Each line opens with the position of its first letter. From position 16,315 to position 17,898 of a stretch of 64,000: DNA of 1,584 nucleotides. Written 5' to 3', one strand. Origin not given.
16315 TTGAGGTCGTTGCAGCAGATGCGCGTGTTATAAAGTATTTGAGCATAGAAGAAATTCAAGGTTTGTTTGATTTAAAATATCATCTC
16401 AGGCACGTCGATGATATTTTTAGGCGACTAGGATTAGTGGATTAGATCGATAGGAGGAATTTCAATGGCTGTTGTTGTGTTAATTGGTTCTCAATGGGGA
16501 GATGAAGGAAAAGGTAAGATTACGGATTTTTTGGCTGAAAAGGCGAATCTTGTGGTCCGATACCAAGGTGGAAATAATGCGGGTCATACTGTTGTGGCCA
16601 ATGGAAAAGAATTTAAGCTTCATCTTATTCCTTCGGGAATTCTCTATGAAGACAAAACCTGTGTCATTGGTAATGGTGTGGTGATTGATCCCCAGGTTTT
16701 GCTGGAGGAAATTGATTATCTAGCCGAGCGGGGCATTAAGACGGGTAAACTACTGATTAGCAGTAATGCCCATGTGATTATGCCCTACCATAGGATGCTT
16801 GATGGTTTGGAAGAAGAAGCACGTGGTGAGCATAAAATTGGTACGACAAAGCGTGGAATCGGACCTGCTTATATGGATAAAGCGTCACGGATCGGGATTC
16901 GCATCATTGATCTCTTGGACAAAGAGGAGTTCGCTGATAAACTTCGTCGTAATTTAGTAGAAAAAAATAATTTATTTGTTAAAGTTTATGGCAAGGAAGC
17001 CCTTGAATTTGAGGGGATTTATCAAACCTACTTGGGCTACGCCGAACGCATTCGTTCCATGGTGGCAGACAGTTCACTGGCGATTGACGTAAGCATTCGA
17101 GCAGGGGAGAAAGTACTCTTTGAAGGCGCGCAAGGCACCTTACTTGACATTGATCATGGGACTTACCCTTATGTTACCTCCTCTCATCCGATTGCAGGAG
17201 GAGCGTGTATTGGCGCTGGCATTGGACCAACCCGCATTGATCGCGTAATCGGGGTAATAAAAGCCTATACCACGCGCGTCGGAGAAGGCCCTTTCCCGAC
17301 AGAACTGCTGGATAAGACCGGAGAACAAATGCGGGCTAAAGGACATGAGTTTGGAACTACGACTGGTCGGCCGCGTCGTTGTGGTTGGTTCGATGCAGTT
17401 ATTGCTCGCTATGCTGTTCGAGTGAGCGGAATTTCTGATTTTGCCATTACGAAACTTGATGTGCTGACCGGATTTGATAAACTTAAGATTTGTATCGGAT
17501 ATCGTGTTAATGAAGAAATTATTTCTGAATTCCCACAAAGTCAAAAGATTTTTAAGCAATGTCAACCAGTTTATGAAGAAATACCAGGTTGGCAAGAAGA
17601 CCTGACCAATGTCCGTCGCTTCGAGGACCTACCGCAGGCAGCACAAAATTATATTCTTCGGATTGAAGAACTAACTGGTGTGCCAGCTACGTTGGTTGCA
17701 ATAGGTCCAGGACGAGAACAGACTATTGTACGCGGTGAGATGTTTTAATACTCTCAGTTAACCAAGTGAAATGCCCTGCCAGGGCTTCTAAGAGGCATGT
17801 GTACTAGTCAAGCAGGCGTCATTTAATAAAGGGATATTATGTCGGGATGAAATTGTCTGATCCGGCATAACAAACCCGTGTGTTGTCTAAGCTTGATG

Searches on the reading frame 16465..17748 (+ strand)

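Call 46: search_protein_families(library=pfam, proteins=[window:16465-17748:+], max_evalue=0.01)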
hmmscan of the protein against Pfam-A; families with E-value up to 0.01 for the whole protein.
window:16465-17748:+ (427 aa): 1 family
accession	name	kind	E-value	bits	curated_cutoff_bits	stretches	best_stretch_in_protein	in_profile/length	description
PF00709.27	Adenylsucc_synt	-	9e-194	644.4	27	1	5-421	1-416/416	Adenylosuccinate synthetase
